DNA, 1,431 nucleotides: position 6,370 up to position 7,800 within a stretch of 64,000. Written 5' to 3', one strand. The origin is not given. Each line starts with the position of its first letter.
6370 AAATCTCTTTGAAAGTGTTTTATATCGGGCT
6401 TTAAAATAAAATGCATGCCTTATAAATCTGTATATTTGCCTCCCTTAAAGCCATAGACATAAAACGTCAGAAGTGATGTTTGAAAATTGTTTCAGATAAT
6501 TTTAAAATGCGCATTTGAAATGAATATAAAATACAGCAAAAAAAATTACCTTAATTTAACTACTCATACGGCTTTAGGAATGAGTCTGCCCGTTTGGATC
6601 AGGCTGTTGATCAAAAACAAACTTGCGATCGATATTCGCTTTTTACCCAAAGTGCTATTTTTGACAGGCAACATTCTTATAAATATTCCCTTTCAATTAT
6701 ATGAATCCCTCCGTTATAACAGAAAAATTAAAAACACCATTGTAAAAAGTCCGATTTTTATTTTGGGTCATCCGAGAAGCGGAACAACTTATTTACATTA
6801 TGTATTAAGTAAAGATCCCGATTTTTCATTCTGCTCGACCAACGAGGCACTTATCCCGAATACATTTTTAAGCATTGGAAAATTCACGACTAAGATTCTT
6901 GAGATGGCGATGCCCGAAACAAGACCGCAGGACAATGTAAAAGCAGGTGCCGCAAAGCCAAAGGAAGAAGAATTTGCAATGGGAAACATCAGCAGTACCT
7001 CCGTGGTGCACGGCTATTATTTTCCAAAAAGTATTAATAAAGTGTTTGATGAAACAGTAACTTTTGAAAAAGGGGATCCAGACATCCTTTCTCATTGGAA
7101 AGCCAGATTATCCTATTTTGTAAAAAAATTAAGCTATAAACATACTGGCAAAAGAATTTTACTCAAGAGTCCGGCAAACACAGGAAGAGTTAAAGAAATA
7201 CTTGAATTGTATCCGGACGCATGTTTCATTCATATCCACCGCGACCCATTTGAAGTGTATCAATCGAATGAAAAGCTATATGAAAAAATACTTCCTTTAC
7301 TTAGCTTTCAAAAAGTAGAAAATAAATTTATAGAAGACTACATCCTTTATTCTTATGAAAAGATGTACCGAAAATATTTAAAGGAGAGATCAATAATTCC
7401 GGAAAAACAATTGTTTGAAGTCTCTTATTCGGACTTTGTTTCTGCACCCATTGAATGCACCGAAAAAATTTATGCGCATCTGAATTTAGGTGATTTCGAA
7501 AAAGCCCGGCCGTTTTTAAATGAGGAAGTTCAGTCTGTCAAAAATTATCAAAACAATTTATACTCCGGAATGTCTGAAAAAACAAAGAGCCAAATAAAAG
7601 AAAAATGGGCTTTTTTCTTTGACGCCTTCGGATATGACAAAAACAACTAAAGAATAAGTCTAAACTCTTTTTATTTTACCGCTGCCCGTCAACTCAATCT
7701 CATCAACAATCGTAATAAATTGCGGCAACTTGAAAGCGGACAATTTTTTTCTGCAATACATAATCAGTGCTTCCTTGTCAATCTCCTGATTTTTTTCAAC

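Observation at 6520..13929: Compact orphan lipid-tailoring cluster: sulfotransferase + acyl-AMP ligase + ACP + HxxxD acyltransferase + FAD oxidoreductase + ABC-2 exporter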

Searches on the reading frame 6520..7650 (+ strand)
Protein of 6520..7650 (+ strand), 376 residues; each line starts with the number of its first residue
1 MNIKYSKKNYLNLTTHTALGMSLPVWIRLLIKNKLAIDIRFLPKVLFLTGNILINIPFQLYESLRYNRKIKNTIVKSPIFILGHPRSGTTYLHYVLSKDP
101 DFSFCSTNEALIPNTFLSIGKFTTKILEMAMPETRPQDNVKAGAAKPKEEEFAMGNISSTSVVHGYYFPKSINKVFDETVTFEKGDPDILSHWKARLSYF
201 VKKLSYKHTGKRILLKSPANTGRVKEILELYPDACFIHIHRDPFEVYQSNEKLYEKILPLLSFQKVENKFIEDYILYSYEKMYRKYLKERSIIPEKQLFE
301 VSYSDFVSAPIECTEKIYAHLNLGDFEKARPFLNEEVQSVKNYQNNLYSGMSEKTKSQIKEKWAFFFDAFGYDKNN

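Call 3: search_protein_families(library=pfam, proteins=[window:6520-7650:+], max_evalue=0.01)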
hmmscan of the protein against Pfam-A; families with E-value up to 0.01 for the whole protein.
window:6520-7650:+ (376 aa): 3 families
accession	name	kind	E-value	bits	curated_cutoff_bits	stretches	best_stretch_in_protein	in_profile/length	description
PF13469.12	Sulfotransfer_3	-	1.2e-33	117.7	27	1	78-324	1-213/216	Sulfotransferase family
PF17784.7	Sulfotransfer_4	-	0.00017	22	22.8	1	224-288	81-149/215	Sulfotransferase domain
PF00685.33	Sulfotransfer_1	-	0.0059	16.5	22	0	78-365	3-233/255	Sulfotransferase domain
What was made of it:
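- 6520..7650 (+): PAPS-type sulfotransferase (376 aa from the ATG at 6520; an upstream TTG at 6487 is also open). It has a hydrophobic N-terminal ~75 aa. PF13469 117.7 bits (call 3).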

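Call 4: search_protein_families(library=ncbifam, proteins=[window:6520-7650:+], max_evalue=0.01)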
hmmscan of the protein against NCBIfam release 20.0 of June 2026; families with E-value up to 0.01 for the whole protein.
window:6520-7650:+ (376 aa): 1 family
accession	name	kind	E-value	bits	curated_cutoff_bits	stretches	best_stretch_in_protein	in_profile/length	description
NF052394.1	NodProtNoeE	equivalog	0.00064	18.5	500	0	79-102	11-34/387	nodulation protein NoeE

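Call 31: search_solved_structures(query=window:6520-7650:+, max_evalue=0.01)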
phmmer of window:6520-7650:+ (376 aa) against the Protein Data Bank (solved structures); distinct sequences matched with E-value up to 0.01: 2.
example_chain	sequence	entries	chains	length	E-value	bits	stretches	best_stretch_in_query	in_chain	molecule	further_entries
2z6v_A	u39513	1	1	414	3e-08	36.6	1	59-319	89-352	Putative uncharacterized protein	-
2zq5_A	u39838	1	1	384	5.5e-08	35.7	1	207-333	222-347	Putative uncharacterized protein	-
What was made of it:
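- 6520..7650 (+): Best PDB relatives are the mycobacterial Stf9/Stf1 (2z6v, 2zq5; E about 3e-8; call 31).
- The sulfotransferase is distantly related to the mycobacterial Stf1 and Stf9 (call 31).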

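Call 34: find_homologous_proteins(query=window:6520-7650:+, max_evalue=0.00001)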
Query window:6520-7650:+ (376 aa): 787 proteins with E <= 0.00001 among 3701 candidates; the best 120 are listed.
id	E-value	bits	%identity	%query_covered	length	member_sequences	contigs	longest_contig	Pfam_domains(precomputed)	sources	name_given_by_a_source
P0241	5.3e-236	801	94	100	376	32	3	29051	PF13469.13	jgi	jgi:hypothetical protein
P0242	3.8e-191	653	75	99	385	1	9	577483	PF13469.13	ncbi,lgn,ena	-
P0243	6.7e-182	623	72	100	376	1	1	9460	PF13469.13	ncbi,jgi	jgi:hypothetical protein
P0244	3.4e-181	620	72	99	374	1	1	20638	PF13469.13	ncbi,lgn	-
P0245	1.5e-180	618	71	100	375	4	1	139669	PF13469.13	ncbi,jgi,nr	ncbi:MAG: hypothetical protein K0S44_2123 [Bacteroidetes bacterium]|jgi:hypothetical protein|nr:hypo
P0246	1.5e-179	615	69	100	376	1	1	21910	PF13469.13,PF00685.34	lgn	-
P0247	4.1e-178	610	70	100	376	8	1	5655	PF13469.13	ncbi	-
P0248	3.1e-177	607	71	99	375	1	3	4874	PF13469.13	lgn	-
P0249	2.1e-173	595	68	99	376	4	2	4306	PF13469.13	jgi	-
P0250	2.2e-173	595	68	100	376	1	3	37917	PF13469.13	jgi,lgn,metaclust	metaclust:\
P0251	5.6e-173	593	68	100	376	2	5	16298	PF13469.13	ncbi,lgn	-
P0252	1.1e-172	593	69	99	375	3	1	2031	PF13469.13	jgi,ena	jgi:hypothetical protein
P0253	4.7e-172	590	68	100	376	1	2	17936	PF13469.13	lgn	-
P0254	1.2e-170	586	68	100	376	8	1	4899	PF13469.13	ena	-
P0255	2.2e-169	582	67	99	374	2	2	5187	PF13469.13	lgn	-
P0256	5.7e-168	577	66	100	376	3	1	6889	PF13469.13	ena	-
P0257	6.2e-168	577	66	100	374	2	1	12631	PF13469.13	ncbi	-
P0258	2.4e-167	575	66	100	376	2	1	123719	PF13469.13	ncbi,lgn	-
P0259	1.8e-165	569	68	100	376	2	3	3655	PF13469.13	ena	-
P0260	1.5e-163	562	66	100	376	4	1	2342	PF13469.13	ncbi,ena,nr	ncbi:MAG TPA: sulfotransferase [Bacteroidia bacterium]|nr:sulfotransferase [Bacteroidia bacterium]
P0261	5.4e-162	557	65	100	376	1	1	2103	PF13469.13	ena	-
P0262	7.4e-162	557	66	100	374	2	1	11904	PF13469.13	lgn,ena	-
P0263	8.8e-161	553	65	100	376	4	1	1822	PF13469.13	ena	-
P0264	5.5e-157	541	62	100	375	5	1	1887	PF13469.13,PF00685.34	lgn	-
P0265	6.0e-157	541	62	99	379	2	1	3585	PF13469.13,PF00685.34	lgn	-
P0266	1.1e-156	540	63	99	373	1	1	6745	PF13469.13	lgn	-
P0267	2.3e-155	536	60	100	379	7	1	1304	PF13469.13,PF00685.34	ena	-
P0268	2.2e-154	532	63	99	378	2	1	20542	PF13469.13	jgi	-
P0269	5.7e-153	528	64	99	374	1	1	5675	PF13469.13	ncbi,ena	-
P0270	9.2e-152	524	63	99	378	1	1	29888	PF13469.13,PF00685.34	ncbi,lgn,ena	-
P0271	1.1e-151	523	62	99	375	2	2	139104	PF13469.13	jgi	jgi:hypothetical protein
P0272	2.8e-151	522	66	92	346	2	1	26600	PF13469.13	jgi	-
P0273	6.6e-151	521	60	99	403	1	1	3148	PF13469.13,PF00685.34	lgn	-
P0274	2.8e-150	519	59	99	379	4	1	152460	PF13469.13,PF00685.34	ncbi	-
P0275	8.7e-150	517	61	99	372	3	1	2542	PF13469.13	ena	-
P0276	2.2e-149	516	62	100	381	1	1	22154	PF13469.13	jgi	jgi:omega-hydroxy-beta-dihydromenaquinone-9 sulfotransferase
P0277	7.1e-149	514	61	99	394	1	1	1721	PF13469.13,PF00685.34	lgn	-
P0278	1.5e-148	513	60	99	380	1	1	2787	PF13469.13,PF00685.34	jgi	jgi:hypothetical protein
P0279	2.1e-148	513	58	100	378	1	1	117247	PF13469.13,PF00685.34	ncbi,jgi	jgi:hypothetical protein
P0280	5.6e-148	511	61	99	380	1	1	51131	PF13469.13,PF00685.34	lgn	-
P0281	2.1e-147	509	66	88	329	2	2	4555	PF13469.13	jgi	-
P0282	6.1e-146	504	58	100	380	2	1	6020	PF13469.13,PF00685.34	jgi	jgi:omega-hydroxy-beta-dihydromenaquinone-9 sulfotransferase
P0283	7.6e-146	504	63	95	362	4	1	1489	PF13469.13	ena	-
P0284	8.5e-146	504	58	99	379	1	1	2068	PF13469.13,PF00685.34,PF17784.8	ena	-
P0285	1.1e-145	504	58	99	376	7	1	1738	PF13469.13,PF00685.34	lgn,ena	-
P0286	2.1e-144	499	59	99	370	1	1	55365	PF13469.13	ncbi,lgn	-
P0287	6.0e-144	498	59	99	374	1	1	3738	PF13469.13,PF00685.34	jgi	jgi:hypothetical protein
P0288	1.8e-143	496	58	99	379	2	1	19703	PF13469.13,PF00685.34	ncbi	-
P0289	6.8e-143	494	57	100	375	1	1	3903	PF13469.13,PF00685.34,PF17784.8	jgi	jgi:omega-hydroxy-beta-dihydromenaquinone-9 sulfotransferase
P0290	3.4e-142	492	57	99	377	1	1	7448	PF13469.13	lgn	-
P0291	7.5e-139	481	53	100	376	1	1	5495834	PF13469.13,PF00685.34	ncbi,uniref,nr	ncbi:sulfotransferase family protein [Reichenbachiella ulvae]|uniref:Sulfotransferase n=1 Tax=Reiche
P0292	9.5e-137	474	57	99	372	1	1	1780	PF13469.13,PF00685.34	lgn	-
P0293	1.2e-135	471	56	99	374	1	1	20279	PF13469.13,PF00685.34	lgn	-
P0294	4.2e-135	469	55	99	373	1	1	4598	PF13469.13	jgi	jgi:omega-hydroxy-beta-dihydromenaquinone-9 sulfotransferase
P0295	6.4e-135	468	55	99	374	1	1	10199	PF13469.13,PF00685.34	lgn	-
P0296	8.1e-134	465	54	99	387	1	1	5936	PF13469.13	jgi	jgi:omega-hydroxy-beta-dihydromenaquinone-9 sulfotransferase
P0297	1.4e-133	464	53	100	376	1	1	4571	PF13469.13,PF00685.34,PF17784.8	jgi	jgi:omega-hydroxy-beta-dihydromenaquinone-9 sulfotransferase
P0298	2.2e-133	463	54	99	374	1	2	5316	PF13469.13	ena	-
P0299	4.0e-133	462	57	99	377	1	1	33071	PF13469.13,PF00685.34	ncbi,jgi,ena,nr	ncbi:MAG: sulfotransferase [Cyclobacteriaceae bacterium]|nr:sulfotransferase [Cyclobacteriaceae bact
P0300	4.8e-133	462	53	99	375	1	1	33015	PF13469.13,PF00685.34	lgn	-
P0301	7.5e-133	461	63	84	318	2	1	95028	PF13469.13,PF00685.34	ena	-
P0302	3.3e-132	459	56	99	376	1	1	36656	PF13469.13,PF00685.34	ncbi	-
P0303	5.5e-132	459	53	99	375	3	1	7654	PF13469.13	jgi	jgi:hypothetical protein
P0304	1.3e-131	457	53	100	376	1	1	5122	PF13469.13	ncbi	-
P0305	1.3e-131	457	53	100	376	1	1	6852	PF13469.13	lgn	-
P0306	4.4e-131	456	52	100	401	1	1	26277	PF13469.13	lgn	-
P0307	6.9e-131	455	57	100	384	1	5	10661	PF13469.13,PF00685.34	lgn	-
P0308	9.5e-130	451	54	99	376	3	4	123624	PF13469.13,PF00685.34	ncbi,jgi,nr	ncbi:MAG TPA: sulfotransferase [Chryseolinea sp.]|nr:sulfotransferase [Chryseolinea sp.]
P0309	1.5e-129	451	51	100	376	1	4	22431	PF13469.13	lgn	-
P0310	1.8e-129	450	53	99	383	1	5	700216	PF13469.13,PF17784.8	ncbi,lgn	-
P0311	1.9e-129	450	52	99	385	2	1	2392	PF13469.13,PF17784.8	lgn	-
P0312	3.2e-129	449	53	99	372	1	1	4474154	PF13469.13,PF00685.34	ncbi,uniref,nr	ncbi:sulfotransferase [Reichenbachiella agarivorans]|uniref:Sulfotransferase n=1 Tax=Reichenbachiell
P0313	4.9e-129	449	55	100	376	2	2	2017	PF13469.13,PF00685.34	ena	-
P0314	5.2e-129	449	52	99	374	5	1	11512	PF13469.13,PF00685.34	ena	-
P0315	6.5e-129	448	52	99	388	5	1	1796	PF13469.13,PF00685.34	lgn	-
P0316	1.0e-128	448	54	100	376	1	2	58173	PF13469.13,PF00685.34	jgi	jgi:omega-hydroxy-beta-dihydromenaquinone-9 sulfotransferase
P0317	2.5e-128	447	55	99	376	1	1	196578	PF13469.13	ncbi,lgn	-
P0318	3.3e-128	446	53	99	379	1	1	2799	PF13469.13,PF17784.8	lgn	-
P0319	3.7e-128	446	52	99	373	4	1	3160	PF13469.13,PF00685.34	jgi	jgi:hypothetical protein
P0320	3.9e-128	446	58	88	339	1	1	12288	PF13469.13,PF00685.34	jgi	jgi:hypothetical protein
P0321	9.5e-128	445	54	99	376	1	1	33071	PF13469.13,PF17784.8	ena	-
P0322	9.7e-128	445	51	100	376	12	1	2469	PF13469.13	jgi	jgi:omega-hydroxy-beta-dihydromenaquinone-9 sulfotransferase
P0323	3.5e-127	443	54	99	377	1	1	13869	PF13469.13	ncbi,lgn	-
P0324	3.8e-127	443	51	99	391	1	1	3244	PF13469.13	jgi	jgi:hypothetical protein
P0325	1.3e-126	441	53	99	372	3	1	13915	PF13469.13,PF17784.8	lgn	-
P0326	2.8e-126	440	52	99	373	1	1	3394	PF13469.13,PF00685.34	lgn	-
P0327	3.0e-126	440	52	99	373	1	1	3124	PF13469.13,PF17784.8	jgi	jgi:hypothetical protein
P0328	4.7e-126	439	54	99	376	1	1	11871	PF13469.13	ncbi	ncbi:MAG: sulfotransferase [Chryseolinea sp.]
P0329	3.3e-125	436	54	99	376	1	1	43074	PF13469.13,PF00685.34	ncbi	-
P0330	3.6e-125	436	53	99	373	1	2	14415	PF13469.13,PF00685.34,PF17784.8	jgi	-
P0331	4.3e-125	436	52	100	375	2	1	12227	PF13469.13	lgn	-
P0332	1.8e-124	434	56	95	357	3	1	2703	PF13469.13,PF00685.34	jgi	jgi:hypothetical protein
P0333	1.9e-124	434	52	99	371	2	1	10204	PF13469.13,PF00685.34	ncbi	-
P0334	2.2e-124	434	53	99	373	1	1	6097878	PF13469.13,PF00685.34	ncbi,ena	-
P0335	5.1e-124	432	49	99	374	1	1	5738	PF13469.13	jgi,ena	-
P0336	2.7e-123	430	51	100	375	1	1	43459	PF13469.13,PF00685.34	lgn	-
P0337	3.3e-123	430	53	99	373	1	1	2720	PF13469.13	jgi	jgi:omega-hydroxy-beta-dihydromenaquinone-9 sulfotransferase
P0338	7.7e-123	428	50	99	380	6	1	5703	PF13469.13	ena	-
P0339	1.6e-122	427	54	99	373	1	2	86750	PF13469.13,PF00685.34,PF17784.8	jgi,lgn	jgi:hypothetical protein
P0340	1.2e-121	425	52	99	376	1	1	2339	PF13469.13,PF00685.34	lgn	-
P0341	1.2e-120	421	55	94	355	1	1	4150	PF13469.13,PF00685.34,PF17784.8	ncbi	-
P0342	3.5e-120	420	50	100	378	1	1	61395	PF13469.13,PF00685.34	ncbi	-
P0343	5.0e-120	419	50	98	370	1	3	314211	PF13469.13,PF00685.34,PF17784.8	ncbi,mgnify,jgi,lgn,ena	mgnify:CR=1 FL=1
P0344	9.6e-118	412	66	74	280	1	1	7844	PF13469.13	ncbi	ncbi:MAG: sulfotransferase, partial [Bacteroidia bacterium]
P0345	1.2e-117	411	47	99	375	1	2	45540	PF13469.13,PF00685.34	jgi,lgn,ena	-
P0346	1.9e-117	411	50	99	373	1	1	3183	PF13469.13,PF00685.34,PF17784.8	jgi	jgi:hypothetical protein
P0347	1.2e-116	408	53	94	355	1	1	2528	PF13469.13,PF00685.34,PF17784.8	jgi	-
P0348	5.7e-115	403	48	99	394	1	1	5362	PF13469.13,PF00685.34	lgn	-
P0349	1.4e-114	401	50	96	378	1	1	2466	PF13469.13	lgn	-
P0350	3.5e-114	400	46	99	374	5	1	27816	PF13469.13,PF00685.34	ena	-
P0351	4.5e-114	400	49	100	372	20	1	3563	PF13469.13,PF00685.34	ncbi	-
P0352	8.0e-114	399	49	99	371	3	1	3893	PF13469.13,PF00685.34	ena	-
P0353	6.3e-113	396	48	99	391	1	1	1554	PF13469.13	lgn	-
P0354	1.6e-112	395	48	99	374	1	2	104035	PF13469.13,PF00685.34,PF17784.8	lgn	-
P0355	4.5e-112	393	47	99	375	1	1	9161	PF13469.13,PF00685.34,PF17784.8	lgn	-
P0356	9.1e-112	392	48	99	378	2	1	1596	PF13469.13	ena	-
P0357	1.5e-111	391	48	99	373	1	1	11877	PF13469.13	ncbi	-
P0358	3.3e-111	390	49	100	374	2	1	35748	PF13469.13,PF00685.34,PF17784.8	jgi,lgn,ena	-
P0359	3.5e-111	390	46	98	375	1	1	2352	PF13469.13,PF00685.34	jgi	jgi:omega-hydroxy-beta-dihydromenaquinone-9 sulfotransferase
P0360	5.0e-111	390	47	100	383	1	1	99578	PF13469.13,PF00685.34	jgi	jgi:hypothetical protein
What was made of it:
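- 6520..7650 (+): JGI names several orthologues omega-hydroxy-beta-dihydromenaquinone-9 sulfotransferase (call 34).
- The sulfotransferase is nearest to mycobacterial lipid sulfotransferases, and a source annotates orthologues as an isoprenoid-alcohol sulfotransferase (calls 31, 34).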

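Call 35: find_encoding_contigs(protein=P0334, flank=8000, max_places=1)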
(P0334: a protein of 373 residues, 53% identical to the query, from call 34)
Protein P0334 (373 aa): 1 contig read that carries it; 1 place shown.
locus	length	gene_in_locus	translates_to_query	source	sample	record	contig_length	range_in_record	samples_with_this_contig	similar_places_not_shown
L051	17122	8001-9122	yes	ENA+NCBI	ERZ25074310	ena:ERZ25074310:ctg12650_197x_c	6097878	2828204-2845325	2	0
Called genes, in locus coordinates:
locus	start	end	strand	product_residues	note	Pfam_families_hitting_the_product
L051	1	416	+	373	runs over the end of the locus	PF25917:BSH_RND, PF25973:BSH_CzcB (weak), PF25885:HH_EMRA, PF25876:HH_MFP_RND, PF25944:Beta-barrel_RND, PF25954:Beta-barrel_RND_2 (weak), PF25967:RND-MFP_C, PF25989:YknX_C, +1 more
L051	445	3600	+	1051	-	PF00873:ACR_tran, PF03176:MMPL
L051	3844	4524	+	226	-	-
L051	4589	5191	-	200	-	-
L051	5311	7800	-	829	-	PF23591:CILP (faint), PF13620:CarboxypepD_reg, PF13715:CarbopepD_reg_2, PF18939:DUF5686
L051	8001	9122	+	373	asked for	PF00685:Sulfotransfer_1 (faint), PF13469:Sulfotransfer_3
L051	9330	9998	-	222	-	PF13472:Lipase_GDSL_2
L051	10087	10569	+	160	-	-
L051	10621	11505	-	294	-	PF00701:DHDPS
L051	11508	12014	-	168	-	PF21857:DUF6913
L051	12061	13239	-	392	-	PF00108:Thiolase_N, PF00109:ketoacyl-synt (faint), PF02803:Thiolase_C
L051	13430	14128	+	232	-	PF07894:SACK1, PF13091:PLDc_2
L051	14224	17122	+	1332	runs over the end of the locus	PF06739:SBBP (faint), PF01839:FG-GAP (faint), PF13517:FG-GAP_3, PF07593:UnbV_ASPIC, PF17963:Big_9 (weak), PF18962:Por_Secre_tail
